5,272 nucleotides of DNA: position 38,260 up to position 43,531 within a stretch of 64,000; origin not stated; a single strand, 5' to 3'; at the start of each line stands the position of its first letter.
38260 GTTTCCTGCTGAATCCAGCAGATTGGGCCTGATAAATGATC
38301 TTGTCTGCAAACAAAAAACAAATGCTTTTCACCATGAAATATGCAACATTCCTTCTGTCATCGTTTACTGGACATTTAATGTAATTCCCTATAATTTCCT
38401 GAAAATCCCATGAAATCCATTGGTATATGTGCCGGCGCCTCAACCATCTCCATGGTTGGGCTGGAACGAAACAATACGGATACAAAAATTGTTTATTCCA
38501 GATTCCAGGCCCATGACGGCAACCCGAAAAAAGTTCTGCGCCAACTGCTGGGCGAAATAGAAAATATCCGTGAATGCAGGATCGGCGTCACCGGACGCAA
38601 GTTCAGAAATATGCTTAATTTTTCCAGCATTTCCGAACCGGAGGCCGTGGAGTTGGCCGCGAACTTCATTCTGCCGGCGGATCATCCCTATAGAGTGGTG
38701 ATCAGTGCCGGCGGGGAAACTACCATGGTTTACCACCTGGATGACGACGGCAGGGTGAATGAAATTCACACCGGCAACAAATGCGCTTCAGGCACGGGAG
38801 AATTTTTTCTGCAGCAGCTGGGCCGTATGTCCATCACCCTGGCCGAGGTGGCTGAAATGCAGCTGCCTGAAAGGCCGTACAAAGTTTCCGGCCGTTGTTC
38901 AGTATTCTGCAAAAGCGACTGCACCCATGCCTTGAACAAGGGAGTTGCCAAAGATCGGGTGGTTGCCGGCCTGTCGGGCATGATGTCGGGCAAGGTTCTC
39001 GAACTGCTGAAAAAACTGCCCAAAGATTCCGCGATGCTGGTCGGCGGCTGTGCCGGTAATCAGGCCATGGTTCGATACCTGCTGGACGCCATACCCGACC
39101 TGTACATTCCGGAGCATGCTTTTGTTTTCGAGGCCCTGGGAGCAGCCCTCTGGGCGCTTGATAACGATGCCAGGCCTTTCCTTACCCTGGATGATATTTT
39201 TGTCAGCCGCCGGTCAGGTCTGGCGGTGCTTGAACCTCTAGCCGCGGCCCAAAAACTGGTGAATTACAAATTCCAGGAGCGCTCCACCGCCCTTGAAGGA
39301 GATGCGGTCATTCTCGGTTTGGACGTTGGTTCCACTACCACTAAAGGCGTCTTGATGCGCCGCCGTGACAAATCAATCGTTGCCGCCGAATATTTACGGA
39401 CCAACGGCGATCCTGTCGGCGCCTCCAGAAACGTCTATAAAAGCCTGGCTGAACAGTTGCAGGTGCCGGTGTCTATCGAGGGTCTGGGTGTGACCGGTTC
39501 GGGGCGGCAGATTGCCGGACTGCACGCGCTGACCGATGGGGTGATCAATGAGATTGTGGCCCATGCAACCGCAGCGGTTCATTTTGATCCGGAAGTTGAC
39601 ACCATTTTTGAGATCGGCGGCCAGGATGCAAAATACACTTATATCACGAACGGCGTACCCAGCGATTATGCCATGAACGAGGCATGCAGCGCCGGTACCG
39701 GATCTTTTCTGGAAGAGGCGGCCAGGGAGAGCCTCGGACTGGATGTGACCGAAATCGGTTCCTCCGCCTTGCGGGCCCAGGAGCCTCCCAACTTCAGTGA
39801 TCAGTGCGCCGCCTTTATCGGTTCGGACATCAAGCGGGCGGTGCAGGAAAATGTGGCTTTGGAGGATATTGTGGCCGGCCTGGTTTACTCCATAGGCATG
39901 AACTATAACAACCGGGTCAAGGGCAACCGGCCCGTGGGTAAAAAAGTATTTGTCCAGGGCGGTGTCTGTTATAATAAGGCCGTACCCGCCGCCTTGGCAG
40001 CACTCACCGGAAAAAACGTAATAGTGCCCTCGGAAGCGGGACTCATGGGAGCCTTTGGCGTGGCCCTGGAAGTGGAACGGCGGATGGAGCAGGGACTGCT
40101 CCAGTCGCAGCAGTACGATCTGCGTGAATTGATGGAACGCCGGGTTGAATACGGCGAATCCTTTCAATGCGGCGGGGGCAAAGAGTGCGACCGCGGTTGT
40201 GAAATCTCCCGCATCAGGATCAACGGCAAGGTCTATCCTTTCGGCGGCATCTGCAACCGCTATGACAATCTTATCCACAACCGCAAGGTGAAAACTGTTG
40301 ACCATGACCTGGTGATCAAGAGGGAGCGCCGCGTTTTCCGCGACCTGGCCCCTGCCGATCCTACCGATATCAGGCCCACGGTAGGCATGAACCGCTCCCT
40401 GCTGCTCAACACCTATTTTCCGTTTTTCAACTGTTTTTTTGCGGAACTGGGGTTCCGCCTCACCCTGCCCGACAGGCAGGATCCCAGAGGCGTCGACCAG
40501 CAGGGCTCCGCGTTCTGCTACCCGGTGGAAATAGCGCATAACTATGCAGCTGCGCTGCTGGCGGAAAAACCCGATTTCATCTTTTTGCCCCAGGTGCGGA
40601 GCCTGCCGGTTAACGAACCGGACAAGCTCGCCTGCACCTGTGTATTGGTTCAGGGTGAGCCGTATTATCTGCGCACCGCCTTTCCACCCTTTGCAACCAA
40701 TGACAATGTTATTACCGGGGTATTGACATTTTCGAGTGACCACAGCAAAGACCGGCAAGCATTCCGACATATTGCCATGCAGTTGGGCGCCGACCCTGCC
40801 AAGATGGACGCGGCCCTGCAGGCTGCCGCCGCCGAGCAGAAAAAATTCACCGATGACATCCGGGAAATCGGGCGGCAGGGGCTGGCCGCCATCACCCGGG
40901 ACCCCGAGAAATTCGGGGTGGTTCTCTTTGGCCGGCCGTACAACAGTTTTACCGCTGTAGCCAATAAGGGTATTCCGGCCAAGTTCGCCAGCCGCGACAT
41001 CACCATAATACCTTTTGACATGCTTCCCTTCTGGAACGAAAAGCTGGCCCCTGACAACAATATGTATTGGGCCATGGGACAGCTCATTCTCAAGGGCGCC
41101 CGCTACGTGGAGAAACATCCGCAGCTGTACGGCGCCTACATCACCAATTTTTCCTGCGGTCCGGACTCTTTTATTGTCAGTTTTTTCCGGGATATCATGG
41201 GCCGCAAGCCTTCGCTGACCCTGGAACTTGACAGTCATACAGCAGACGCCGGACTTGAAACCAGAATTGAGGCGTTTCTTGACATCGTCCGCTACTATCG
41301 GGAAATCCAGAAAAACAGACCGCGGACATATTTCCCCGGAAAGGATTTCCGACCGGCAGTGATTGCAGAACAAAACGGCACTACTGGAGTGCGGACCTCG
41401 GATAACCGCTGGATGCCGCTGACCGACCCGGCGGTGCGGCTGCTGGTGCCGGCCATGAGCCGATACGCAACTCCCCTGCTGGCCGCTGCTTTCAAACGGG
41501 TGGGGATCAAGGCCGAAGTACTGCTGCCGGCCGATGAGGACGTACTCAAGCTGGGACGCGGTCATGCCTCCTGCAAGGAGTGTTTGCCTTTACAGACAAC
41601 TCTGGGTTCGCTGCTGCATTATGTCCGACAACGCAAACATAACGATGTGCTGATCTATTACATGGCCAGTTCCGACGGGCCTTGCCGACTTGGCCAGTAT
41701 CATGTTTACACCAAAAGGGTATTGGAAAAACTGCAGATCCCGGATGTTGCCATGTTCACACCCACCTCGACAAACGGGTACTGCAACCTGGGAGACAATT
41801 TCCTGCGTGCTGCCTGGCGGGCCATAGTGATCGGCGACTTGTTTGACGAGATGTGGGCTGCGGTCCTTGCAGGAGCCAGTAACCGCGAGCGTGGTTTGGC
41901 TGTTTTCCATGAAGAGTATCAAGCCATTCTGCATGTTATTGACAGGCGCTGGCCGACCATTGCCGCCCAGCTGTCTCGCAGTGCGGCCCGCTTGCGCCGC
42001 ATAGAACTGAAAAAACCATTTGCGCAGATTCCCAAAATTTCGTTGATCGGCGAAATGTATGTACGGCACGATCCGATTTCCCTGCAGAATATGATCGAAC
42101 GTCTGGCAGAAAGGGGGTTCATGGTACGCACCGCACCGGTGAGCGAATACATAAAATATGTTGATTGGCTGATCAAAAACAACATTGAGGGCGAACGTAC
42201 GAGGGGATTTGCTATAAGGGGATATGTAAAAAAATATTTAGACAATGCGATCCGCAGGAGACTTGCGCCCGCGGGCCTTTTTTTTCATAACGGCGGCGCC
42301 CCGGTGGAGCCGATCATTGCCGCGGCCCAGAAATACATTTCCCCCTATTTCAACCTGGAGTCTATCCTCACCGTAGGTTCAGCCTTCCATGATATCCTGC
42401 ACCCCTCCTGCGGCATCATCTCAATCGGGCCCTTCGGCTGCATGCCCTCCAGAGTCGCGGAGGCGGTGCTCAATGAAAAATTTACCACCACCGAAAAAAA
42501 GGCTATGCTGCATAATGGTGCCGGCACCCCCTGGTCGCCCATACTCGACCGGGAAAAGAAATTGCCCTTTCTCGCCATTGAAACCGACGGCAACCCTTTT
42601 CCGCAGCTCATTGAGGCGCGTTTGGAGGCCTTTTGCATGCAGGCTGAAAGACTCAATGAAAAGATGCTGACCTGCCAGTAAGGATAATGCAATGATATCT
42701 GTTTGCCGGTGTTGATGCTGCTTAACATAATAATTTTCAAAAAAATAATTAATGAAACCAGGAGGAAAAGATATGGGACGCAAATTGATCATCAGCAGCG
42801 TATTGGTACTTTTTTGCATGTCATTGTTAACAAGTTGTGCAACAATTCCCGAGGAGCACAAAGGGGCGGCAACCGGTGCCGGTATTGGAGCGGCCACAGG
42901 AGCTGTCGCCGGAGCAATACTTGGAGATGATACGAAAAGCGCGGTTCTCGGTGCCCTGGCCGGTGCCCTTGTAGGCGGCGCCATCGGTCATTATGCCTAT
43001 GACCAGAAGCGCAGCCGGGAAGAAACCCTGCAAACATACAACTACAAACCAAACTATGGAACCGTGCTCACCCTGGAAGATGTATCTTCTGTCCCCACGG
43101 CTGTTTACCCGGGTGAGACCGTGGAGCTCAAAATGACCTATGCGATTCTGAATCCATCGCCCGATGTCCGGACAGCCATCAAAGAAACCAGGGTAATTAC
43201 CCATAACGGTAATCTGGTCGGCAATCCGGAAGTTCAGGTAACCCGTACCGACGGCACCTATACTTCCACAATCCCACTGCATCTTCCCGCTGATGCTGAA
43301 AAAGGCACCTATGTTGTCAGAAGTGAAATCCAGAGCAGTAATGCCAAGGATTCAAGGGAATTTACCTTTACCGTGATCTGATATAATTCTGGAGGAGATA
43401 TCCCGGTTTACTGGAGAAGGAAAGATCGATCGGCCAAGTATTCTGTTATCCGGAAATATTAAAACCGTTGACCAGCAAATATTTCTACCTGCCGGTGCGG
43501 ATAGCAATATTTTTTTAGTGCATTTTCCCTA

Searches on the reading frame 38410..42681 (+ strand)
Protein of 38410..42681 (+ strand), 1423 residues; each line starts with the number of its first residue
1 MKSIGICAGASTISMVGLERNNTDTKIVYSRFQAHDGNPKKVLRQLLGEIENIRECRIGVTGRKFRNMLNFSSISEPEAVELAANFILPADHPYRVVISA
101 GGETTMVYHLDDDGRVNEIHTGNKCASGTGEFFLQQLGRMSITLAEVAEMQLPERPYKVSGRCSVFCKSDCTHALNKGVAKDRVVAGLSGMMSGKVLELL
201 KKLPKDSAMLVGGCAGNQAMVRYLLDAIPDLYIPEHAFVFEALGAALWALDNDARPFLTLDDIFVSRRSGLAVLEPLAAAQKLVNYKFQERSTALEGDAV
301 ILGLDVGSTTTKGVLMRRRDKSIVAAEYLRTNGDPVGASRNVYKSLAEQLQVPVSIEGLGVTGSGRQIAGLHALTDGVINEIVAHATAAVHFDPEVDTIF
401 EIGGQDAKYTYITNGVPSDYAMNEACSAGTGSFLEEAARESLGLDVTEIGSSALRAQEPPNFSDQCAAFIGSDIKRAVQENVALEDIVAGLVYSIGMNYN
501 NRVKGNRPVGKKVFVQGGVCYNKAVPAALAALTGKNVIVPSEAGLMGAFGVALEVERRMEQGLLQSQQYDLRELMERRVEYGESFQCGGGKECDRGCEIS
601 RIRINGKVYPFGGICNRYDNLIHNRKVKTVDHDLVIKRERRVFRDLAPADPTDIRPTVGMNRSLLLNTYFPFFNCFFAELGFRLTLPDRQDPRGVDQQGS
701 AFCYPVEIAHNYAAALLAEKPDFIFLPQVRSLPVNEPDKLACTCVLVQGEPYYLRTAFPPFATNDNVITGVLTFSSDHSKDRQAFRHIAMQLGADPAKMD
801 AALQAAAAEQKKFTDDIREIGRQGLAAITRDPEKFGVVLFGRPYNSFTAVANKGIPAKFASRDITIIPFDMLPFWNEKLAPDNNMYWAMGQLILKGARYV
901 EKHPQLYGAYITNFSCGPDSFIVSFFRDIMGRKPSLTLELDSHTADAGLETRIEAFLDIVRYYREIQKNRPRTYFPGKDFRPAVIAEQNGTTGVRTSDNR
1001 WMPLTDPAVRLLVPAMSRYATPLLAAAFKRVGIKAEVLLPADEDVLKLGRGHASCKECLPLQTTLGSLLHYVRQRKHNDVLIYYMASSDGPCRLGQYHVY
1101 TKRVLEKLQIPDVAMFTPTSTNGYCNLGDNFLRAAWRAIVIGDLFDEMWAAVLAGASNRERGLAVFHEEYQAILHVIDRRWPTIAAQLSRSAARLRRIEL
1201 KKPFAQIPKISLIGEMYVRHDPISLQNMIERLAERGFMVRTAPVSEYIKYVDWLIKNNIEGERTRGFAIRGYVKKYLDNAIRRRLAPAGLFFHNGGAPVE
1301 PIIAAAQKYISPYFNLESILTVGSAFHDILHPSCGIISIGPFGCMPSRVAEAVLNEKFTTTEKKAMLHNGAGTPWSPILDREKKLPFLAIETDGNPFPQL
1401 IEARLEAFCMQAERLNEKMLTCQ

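Call 56: search_protein_families(library=pfam, proteins=[window:38410-42681:+], max_evalue=0.001)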
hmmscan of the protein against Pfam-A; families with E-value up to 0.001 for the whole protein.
window:38410-42681:+ (1423 aa): 2 families
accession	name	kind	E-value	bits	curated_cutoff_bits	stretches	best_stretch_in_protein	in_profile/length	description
PF01869.26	BcrAD_BadFG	-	7.9e-55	186.7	31.5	2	302-553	1-269/271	BadF/BadG/BcrA/BcrD ATPase family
PF09989.15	DUF2229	-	8.4e-47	160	29.4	1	657-872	1-218/218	CoA enzyme activase uncharacterised domain (DUF2229)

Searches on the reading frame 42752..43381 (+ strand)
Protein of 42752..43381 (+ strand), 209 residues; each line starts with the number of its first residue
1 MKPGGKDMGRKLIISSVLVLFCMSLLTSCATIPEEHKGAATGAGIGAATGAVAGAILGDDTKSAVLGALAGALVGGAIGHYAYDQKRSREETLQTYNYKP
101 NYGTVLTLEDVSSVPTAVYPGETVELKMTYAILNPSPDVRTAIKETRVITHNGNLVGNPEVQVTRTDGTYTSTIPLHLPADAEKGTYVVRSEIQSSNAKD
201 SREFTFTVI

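Call 56: search_protein_families(library=pfam, proteins=[window:42752-43381:+], max_evalue=0.001)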
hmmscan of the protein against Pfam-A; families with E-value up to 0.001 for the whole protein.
window:42752-43381:+ (209 aa): 5 families
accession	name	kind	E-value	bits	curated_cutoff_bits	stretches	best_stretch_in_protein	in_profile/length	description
PF13441.11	Gly-zipper_YMGG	-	1.2e-08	35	28.9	1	37-81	1-45/45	YMGG-like Gly-zipper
PF13488.11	Gly-zipper_Omp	-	9.4e-08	32.3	25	1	42-82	2-42/46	Glycine zipper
PF05433.20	Rick_17kDa_Anti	-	7.6e-07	29.4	24.2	1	42-81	2-41/43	Glycine zipper 2TM domain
PF13436.11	Gly-zipper_OmpA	-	0.00025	21.2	27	0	37-78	2-43/44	Glycine-zipper domain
PF04306.18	DUF456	-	0.00095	19.9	29.4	0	12-88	32-103/139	Protein of unknown function (DUF456)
